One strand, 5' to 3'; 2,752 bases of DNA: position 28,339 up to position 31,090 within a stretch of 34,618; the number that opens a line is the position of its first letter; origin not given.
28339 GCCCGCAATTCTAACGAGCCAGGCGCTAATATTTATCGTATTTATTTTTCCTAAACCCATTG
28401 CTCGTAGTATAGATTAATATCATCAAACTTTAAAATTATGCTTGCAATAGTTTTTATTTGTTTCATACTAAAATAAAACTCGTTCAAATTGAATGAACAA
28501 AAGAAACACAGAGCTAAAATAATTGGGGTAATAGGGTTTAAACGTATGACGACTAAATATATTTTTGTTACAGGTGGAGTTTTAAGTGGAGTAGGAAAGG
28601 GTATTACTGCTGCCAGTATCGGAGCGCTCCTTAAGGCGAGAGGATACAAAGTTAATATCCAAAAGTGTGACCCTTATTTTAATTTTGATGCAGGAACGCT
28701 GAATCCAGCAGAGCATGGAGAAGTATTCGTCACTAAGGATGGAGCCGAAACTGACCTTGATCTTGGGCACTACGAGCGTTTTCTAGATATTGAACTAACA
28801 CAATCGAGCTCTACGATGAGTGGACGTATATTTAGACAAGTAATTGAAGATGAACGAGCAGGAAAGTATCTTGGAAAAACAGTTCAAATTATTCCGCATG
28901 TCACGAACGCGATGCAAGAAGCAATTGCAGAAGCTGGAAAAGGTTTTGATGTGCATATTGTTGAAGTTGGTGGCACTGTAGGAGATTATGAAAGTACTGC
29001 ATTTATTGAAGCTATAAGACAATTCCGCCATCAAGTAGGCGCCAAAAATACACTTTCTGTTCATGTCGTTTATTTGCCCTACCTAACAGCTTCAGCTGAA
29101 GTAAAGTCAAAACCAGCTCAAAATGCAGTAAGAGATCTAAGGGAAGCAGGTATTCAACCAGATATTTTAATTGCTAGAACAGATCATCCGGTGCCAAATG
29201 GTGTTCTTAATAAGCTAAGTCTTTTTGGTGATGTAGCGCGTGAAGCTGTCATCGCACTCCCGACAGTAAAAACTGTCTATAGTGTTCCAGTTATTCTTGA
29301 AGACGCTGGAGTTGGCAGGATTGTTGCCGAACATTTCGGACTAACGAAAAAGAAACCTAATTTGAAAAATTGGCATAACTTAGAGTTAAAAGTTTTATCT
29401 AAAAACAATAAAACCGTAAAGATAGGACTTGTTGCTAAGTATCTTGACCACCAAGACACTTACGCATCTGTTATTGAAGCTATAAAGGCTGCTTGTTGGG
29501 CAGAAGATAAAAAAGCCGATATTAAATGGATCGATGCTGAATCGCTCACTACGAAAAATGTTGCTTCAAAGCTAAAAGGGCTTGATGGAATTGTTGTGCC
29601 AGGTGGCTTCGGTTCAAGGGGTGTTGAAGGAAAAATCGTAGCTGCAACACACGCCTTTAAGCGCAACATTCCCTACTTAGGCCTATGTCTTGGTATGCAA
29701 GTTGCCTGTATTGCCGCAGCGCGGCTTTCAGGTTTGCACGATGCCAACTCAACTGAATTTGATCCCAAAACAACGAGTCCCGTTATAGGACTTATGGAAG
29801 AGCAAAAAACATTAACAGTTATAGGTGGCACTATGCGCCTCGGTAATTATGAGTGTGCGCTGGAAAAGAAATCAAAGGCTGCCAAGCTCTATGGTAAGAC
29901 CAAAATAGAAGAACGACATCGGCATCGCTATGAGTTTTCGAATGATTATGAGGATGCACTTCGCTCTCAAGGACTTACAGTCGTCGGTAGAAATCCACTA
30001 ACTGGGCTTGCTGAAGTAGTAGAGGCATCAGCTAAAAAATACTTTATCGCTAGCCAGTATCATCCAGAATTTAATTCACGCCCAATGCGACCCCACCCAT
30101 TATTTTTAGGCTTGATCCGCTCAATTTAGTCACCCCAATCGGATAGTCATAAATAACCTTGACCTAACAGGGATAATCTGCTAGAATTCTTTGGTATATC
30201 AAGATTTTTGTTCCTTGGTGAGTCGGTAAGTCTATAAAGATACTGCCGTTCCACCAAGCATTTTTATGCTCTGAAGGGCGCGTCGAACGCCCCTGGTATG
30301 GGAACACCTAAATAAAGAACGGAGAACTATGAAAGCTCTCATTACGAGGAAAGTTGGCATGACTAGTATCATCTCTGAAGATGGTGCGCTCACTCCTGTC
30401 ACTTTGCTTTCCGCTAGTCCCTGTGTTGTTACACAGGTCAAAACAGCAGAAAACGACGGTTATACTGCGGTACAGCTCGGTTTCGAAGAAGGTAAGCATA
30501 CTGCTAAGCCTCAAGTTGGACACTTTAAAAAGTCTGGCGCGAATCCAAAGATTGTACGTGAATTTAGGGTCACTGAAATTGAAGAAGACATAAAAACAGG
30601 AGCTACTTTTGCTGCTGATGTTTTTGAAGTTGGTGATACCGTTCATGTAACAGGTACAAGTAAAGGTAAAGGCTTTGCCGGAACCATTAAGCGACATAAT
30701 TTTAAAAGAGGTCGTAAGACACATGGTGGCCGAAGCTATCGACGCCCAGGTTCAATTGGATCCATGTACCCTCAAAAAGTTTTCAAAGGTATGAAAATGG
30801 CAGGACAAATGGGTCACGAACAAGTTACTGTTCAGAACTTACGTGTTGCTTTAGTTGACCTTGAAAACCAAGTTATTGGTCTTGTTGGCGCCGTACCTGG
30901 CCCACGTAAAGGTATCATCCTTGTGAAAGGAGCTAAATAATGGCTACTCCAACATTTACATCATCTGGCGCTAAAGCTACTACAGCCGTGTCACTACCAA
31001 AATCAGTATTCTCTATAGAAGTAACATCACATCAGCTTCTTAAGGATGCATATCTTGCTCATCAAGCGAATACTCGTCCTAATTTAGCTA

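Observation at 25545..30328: S10 ribosomal-protein operon split between rpsJ and rplC by a ~4.8 kb mosaic block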

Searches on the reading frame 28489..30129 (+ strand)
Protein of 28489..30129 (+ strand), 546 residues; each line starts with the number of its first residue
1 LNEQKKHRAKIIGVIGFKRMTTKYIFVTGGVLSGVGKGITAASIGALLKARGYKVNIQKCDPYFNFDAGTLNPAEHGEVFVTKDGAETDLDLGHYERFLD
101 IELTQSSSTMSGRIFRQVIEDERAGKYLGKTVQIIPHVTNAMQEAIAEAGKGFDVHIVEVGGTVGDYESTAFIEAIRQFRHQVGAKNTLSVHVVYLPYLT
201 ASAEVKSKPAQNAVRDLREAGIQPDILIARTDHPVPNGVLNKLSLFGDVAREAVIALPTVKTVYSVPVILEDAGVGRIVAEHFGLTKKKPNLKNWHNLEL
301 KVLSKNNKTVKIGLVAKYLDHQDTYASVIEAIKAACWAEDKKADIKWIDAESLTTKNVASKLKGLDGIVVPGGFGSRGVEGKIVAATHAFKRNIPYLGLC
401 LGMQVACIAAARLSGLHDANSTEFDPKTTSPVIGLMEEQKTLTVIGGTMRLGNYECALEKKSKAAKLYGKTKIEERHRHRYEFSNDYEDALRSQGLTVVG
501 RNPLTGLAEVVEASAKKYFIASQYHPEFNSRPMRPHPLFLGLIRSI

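Call 6: search_protein_families(library=pfam, proteins=[window:28489-30129:+], max_evalue=0.1)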
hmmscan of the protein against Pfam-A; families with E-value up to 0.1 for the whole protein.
window:28489-30129:+ (546 aa): 5 families
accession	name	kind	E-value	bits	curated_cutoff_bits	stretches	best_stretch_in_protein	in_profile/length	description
PF06418.20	CTP_synth_N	-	6.3e-113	377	26.1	1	23-285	1-265/265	CTP synthase N-terminus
PF00117.34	GATase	-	3.3e-34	118.7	22.8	1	322-543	3-188/190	Glutamine amidotransferase class-I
PF07722.19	Peptidase_C26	-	9.5e-06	26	20.5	1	387-527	99-219/219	Peptidase C26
PF01656.29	CbiA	-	8.6e-05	22.9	25.4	1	33-131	8-54/125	CobQ/CobB/MinD/ParA nucleotide binding domain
PF08481.16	GBS_Bsp-like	-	0.079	13.4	31.6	0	326-357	22-54/92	GBS Bsp-like repeat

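Call 7: search_protein_families(library=ncbifam, proteins=[window:28489-30129:+], max_evalue=0.1)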
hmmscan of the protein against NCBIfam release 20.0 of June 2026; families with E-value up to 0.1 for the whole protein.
window:28489-30129:+ (546 aa): 16 families
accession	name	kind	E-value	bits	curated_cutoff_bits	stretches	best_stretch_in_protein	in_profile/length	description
NF003792.0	PRK05380.1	equivalog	2.1e-222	739.5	308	1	21-545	2-525/534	CTP synthase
TIGR00337.1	PyrG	equivalog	1.3e-212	707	462.75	1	21-544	2-525/526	glutamine hydrolyzing CTP synthase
NF004836.1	PRK06186.1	equivalog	7.6e-31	107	260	1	310-544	1-225/228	CTP synthase C-terminal region-related (seleno)protein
TIGR01368.1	CPSaseIIsmall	equivalog_domain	3.8e-05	22.8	307.35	1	362-410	215-263/361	glutamine-hydrolyzing carbamoyl-phosphate synthase small subunit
TIGR00888.1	guaA_Nterm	equivalog_domain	5.2e-05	22.7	172.15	1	361-407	36-84/188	glutamine-hydrolyzing GMP synthase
NF001975.0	PRK00758.1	equivalog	6.4e-05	22.6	198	1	348-424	26-97/185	GMP synthase subunit A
NF000848.1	PRK00074.1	equivalog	0.00095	17.9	400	1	361-409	38-86/512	glutamine-hydrolyzing GMP synthase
NF005849.0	PRK07765.1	equivalog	0.0027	17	308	1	345-409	29-92/219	aminodeoxychorismate/anthranilate synthase component II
TIGR01823.1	PabB-fungal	equivalog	0.031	12.5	442.55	1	338-409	28-102/742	aminodeoxychorismate synthase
NF002957.0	PRK03619.1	equivalog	0.047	13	212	0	347-418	24-104/222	phosphoribosylformylglycinamidine synthase subunit PurQ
TIGR01855.1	IMP_synth_hisH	equivalog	0.06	13.1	105.4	0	348-406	21-84/198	imidazole glycerol phosphate synthase subunit HisH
TIGR04291.1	arsen_driv_ArsA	equivalog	0.066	11.9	650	0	21-67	319-363/565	arsenical pump-driving ATPase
NF010471.0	PRK13896.1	equivalog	0.068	12.2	693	0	26-64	4-42/433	cobyrinic acid a,c-diamide synthase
NF042434.1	IPMS_Lepto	equivalog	0.075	12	500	0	124-193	144-208/374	2-isopropylmalate synthase LeuA2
NF009475.0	PRK12838.1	equivalog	0.076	11.9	221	0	365-409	211-256/359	carbamoyl phosphate synthase small subunit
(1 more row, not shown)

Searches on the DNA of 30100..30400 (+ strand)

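Call 70: search_rna_families(source=window, start=30100, end=30400, threshold=evalue, max_evalue=1)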
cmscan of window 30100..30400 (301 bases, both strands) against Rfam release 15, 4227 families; matches with E-value up to 1: 0.
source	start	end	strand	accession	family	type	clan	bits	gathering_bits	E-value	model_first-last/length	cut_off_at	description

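Call 86: build_rna_model(alignment_id=A8, structure=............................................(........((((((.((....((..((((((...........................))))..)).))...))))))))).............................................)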
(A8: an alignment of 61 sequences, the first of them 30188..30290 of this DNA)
Model R1 built from alignment A8 (61 sequences, 171 columns); structure: as given.
model positions 108; base pairs 17; branch points 0; effective number of sequences 10.49; information 0.59 bits per position. Calibrated on 0.2 Mb of random sequence (short: E-values are rough).
structure used (alignment columns):
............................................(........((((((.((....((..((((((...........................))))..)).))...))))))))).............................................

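Call 87: search_with_rna_model(model_id=R1, sources=[window, L001, L002, L003, L004, L005, L006, L007, L008, L009, L010, L011, L012, L013, L014, L015, L016, L017, L018, L019, L020, L021, L022, L023, L024, L025, L026, L027, L028, L029, L030, L031, L032, L033, L034, L035, L036, L037, L038, L039, L040, L041, L042, L043, L044, L045, L046, L047, L048, L049, L050, L051, L052, L053, L054, L055, L056, L057, L058, L059, L060, L061, L062, L063, L064, L065, L066, L067, L068, L069, L070, L071, L072, L073, L074, L075, L076, L077, L078, L079, L080, L081, L095], max_evalue=0.01)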
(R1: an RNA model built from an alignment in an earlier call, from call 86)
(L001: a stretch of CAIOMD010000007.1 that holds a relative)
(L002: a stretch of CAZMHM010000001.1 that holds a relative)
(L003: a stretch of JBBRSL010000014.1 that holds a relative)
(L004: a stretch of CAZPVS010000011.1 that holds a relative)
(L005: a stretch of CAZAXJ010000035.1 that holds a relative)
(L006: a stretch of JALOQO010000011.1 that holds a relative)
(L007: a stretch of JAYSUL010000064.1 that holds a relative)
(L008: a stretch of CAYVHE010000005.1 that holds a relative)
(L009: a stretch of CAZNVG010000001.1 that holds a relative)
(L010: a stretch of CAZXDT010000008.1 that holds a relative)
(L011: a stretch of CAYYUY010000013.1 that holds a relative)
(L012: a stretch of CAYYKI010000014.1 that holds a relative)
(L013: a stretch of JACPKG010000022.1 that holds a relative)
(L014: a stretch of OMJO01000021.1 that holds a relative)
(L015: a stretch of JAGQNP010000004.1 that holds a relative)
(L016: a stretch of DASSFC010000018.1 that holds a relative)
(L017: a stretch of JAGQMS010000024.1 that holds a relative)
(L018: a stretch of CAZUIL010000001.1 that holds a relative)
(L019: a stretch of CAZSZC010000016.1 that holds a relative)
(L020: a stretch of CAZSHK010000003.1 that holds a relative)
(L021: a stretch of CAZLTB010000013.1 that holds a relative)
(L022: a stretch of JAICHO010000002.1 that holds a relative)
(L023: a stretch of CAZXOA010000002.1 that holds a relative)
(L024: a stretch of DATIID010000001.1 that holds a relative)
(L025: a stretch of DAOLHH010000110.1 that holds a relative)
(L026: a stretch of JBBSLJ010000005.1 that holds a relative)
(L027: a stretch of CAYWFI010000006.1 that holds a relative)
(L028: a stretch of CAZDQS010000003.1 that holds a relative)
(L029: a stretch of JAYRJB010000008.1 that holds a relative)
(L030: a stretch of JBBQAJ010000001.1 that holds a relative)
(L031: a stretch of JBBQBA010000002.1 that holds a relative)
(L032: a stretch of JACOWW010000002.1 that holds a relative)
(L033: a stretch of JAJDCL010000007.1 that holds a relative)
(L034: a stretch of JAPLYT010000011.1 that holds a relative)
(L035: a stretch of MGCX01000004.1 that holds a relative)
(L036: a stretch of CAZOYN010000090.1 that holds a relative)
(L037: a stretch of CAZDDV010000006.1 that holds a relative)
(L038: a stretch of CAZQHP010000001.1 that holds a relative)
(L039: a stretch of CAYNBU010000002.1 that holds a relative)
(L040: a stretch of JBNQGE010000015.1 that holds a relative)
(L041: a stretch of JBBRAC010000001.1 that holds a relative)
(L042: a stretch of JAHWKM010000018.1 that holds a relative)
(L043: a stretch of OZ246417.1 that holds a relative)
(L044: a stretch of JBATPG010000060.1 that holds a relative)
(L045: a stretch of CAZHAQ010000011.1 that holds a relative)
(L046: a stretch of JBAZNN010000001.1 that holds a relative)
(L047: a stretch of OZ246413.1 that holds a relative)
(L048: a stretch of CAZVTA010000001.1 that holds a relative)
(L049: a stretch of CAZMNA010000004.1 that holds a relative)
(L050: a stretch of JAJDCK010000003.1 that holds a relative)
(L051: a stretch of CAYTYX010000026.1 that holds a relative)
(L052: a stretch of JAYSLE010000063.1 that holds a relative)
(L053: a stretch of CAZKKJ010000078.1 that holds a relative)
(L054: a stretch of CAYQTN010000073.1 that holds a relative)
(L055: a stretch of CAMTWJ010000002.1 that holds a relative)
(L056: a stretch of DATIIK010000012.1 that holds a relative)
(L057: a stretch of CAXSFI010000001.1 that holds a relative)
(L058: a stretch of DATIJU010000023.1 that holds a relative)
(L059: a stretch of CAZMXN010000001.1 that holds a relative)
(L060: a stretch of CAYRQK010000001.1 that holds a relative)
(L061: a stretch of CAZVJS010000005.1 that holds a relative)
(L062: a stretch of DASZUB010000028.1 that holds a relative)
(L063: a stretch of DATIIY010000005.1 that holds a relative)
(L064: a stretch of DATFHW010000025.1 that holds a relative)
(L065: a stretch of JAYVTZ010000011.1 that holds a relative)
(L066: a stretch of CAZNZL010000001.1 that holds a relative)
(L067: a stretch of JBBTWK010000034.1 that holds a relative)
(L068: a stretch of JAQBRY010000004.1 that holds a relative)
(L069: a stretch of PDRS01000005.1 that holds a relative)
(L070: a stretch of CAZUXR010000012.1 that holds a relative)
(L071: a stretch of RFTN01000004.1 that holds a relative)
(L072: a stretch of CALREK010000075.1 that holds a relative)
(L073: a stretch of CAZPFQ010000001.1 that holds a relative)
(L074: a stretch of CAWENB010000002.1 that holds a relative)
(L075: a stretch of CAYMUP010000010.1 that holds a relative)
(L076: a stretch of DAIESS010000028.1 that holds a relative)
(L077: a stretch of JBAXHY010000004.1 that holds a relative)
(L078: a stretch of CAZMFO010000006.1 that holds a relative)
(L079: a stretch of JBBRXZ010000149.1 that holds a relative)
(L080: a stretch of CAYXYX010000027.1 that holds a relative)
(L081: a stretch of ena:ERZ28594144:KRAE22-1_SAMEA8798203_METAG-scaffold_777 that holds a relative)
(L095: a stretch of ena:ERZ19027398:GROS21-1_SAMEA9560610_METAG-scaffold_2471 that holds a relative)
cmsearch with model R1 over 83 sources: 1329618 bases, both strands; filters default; matches with E-value up to 0.01: 73.
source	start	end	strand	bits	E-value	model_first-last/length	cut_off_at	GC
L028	10779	10885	+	95.8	7.4e-20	1-108/108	no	0.36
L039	12282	12399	+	90.6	1.5e-18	1-108/108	no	0.37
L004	11484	11590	+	88.9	4.1e-18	1-108/108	no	0.42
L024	11414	11521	+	87.5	9.5e-18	1-108/108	no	0.36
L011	7332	7438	+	87.2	1.1e-17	1-108/108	no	0.42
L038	12621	12726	+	85.8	2.6e-17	1-108/108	no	0.43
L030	11607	11712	+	85.2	3.6e-17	1-108/108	no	0.41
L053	801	907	+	82.4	1.8e-16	1-108/108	no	0.4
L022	12010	12114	+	82.4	1.8e-16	1-108/108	no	0.4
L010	12312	12418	+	82.1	2.2e-16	1-108/108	no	0.43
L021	3034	3141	+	81.5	3.1e-16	1-108/108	no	0.42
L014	11594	11700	+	81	4.1e-16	1-108/108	no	0.36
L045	2243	2349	+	79.2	1.2e-15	1-108/108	no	0.33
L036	1623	1729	+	78.7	1.5e-15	1-108/108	no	0.47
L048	12595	12701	+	78.7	1.5e-15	1-108/108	no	0.41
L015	11808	11914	+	78.6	1.6e-15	1-108/108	no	0.36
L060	11170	11274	+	78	2.4e-15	1-108/108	no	0.37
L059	11773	11891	+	77.7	2.8e-15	1-108/108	no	0.52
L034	11918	12034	+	77.2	3.8e-15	1-108/108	no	0.42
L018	12367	12472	+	77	4.1e-15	1-108/108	no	0.42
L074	12455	12561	+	76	7.6e-15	1-108/108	no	0.4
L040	11957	12062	+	75.7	8.7e-15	1-108/108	no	0.43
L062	10359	10465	+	75.7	9.1e-15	1-108/108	no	0.5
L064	12054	12161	+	75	1.3e-14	1-108/108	no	0.51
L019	1310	1416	+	74.5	1.8e-14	1-108/108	no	0.37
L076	2011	2116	+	74.3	2e-14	1-108/108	no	0.4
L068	10823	10930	+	72.3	6.4e-14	1-108/108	no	0.42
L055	14546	14651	+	72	7.8e-14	1-108/108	no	0.38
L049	11174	11280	+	71.9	8.1e-14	1-108/108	no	0.35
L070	3702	3809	+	70.5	1.8e-13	1-108/108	no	0.41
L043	15581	15687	+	70.4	1.9e-13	1-108/108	no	0.4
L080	2657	2760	+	70.3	2.1e-13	1-108/108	no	0.41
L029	11690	11794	+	70.1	2.3e-13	1-108/108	no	0.38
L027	6064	6170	+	70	2.4e-13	1-108/108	no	0.43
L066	11476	11581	+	69.2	3.9e-13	1-108/108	no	0.34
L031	10385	10492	+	68.7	5.3e-13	1-108/108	no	0.37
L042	9433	9538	+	67.7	9.1e-13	1-108/108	no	0.47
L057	10824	10939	+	67.7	9.1e-13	1-108/108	no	0.41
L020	10398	10503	+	67.3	1.2e-12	1-108/108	no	0.42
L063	10824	10930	+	65.6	3.2e-12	1-108/108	no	0.46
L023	12456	12562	+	65.5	3.4e-12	1-108/108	no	0.45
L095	4316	4411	-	65.5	3.4e-12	1-108/108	no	0.42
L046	11623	11728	+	64.8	5e-12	1-108/108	no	0.4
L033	11965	12082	+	64.6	5.8e-12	1-108/108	no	0.41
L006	9407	9510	+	63.7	9.3e-12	1-108/108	no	0.4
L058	13091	13194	+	63.4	1.1e-11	1-108/108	no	0.43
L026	14285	14390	+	63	1.4e-11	1-108/108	no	0.41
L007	1932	2041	+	61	4.6e-11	1-108/108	no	0.42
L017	2951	3069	+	60.4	6.3e-11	1-108/108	no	0.45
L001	14975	15070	+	60.4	6.5e-11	1-108/108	no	0.42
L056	12262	12377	+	60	8.1e-11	1-108/108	no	0.42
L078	10728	10825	+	59.9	8.5e-11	1-108/108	no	0.28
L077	10557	10646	+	59.2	1.3e-10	1-108/108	no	0.29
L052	3120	3226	+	59.1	1.4e-10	1-108/108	no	0.37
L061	10900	11001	+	59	1.5e-10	1-108/108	no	0.49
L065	4525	4623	+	58.8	1.6e-10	1-108/108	no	0.38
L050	11348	11465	+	58.7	1.7e-10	1-108/108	no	0.4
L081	7925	8020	-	58.2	2.3e-10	1-108/108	no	0.42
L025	1122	1216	+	58.1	2.5e-10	1-108/108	no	0.36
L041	11678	11804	+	56.3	6.9e-10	1-108/108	no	0.43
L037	12625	12729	+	56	8.4e-10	1-108/108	no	0.33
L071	11121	11217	+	54.3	2.2e-09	1-108/108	no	0.35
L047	12830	12934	+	53.3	4e-09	1-108/108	no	0.43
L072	9059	9155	+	52.9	5.1e-09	1-108/108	no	0.38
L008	1033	1138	+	50.8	1.7e-08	1-108/108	no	0.32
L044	3531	3649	+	48.5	6.7e-08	1-108/108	no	0.44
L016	10699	10795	+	47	1.6e-07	1-108/108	no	0.43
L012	11790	11892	+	45.8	3.1e-07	1-108/108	no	0.45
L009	10788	10896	+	41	5e-06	1-108/108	no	0.4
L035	10799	10904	+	39.5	1.3e-05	1-108/108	no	0.41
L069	12419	12543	+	33.4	0.00043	1-108/108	no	0.48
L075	6711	6827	+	29.2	0.0048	1-108/108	no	0.4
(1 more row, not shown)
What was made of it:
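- The covariance model gives 73 hits in 1.33 Mb, all just upstream of rplC (call 87).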

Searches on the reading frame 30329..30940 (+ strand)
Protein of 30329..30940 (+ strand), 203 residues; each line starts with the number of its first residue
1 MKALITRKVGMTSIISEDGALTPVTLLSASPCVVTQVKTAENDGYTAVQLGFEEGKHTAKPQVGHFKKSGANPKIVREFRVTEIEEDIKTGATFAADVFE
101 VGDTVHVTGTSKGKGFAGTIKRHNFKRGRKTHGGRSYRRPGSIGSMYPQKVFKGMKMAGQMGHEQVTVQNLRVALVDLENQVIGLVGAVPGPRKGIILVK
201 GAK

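Call 6: search_protein_families(library=pfam, proteins=[window:30329-30940:+], max_evalue=0.1)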
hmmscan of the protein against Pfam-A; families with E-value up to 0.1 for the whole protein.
window:30329-30940:+ (203 aa): 2 families
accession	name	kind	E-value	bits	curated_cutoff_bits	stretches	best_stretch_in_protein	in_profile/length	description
PF00297.29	Ribosomal_L3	-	9.3e-15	54.9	22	1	90-176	204-288/369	Ribosomal protein L3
PF03444.21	HrcA_DNA-bdg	-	0.069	13.3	21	0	150-195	22-62/79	Winged helix-turn-helix transcription repressor, HrcA DNA-binding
